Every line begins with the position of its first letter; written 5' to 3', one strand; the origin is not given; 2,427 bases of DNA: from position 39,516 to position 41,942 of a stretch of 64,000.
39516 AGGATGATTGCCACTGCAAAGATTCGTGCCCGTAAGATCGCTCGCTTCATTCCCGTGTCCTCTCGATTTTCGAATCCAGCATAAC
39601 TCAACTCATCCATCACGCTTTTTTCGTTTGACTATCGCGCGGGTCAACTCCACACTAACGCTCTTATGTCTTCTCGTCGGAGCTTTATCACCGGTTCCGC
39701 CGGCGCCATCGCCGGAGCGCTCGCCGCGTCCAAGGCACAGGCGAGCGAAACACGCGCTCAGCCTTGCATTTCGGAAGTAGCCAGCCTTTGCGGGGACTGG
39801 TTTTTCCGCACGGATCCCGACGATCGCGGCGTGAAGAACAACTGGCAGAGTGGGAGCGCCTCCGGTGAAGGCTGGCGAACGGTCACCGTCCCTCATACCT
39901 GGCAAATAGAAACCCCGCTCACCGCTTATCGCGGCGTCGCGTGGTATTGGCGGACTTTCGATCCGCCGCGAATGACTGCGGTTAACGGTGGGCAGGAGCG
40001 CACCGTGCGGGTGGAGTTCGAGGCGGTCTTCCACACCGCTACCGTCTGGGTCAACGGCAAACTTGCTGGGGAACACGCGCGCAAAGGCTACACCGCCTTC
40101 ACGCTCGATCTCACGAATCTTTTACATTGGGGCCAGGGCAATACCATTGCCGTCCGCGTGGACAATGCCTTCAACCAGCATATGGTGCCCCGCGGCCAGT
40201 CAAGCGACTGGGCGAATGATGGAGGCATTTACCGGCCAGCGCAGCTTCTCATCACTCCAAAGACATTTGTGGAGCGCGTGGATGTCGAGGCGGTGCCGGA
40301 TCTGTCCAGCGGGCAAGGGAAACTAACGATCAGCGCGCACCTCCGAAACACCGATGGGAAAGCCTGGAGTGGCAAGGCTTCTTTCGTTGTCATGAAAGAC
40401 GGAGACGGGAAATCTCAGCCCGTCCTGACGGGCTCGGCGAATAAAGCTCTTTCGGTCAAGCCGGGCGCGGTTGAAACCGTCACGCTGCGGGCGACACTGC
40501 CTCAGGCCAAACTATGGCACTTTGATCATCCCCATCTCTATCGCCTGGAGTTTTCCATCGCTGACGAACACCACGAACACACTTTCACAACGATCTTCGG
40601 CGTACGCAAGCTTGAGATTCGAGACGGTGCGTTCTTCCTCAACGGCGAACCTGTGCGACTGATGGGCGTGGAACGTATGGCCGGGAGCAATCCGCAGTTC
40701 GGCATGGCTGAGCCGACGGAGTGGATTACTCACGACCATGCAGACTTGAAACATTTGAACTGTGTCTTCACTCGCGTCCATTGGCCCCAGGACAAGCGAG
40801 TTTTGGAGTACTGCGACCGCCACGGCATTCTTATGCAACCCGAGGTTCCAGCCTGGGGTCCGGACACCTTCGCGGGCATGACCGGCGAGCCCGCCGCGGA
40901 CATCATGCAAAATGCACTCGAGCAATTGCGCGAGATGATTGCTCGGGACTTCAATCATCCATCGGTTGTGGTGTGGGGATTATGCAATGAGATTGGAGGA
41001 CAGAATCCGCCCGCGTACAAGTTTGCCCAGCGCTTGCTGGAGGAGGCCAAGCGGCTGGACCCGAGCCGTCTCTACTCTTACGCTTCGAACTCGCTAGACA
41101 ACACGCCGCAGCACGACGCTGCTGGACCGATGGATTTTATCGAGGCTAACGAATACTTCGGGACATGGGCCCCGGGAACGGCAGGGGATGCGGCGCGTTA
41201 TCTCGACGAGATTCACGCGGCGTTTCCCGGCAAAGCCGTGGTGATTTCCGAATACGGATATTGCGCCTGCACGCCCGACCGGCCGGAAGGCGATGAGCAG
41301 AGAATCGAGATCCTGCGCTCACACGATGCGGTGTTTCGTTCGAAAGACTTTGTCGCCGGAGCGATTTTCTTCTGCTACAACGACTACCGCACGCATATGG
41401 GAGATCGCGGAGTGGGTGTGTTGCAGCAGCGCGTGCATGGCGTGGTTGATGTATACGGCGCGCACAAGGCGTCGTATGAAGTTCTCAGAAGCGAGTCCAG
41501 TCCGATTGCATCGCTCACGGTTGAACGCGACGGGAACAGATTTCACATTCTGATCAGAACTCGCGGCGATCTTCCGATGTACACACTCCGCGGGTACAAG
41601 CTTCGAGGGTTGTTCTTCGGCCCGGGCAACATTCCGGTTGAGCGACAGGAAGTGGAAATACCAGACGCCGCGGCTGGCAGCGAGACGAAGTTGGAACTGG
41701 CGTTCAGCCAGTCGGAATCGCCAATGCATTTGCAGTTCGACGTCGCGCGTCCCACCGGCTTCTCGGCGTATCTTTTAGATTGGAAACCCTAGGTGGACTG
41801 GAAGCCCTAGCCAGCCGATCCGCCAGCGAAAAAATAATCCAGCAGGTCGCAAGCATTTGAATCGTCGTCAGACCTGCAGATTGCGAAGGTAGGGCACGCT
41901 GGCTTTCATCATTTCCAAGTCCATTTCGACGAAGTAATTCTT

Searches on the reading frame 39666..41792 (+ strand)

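Call 8: search_protein_families(library=pfam, proteins=[window:39666-41792:+])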
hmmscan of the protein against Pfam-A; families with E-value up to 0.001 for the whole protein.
window:39666-41792:+ (708 aa): 4 families
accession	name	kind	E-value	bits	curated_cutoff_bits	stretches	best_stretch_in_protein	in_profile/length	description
PF02836.23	Glyco_hydro_2_C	-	4.2e-23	82.4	21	1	317-531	2-211/302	Glycosyl hydrolases family 2, TIM barrel domain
PF02837.24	Glyco_hydro_2_N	-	7e-18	65.6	28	1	39-198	2-169/169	Glycosyl hydrolases family 2, sugar binding domain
PF00703.27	Glyco_hydro_2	-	4.4e-08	34.3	23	1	206-314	5-109/109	Glycosyl hydrolases family 2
PF22666.2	Glyco_hydro_2_N2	-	0.00043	20.8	27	1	93-173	51-125/167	Glycosyl hydrolase 2 galactose-binding domain-like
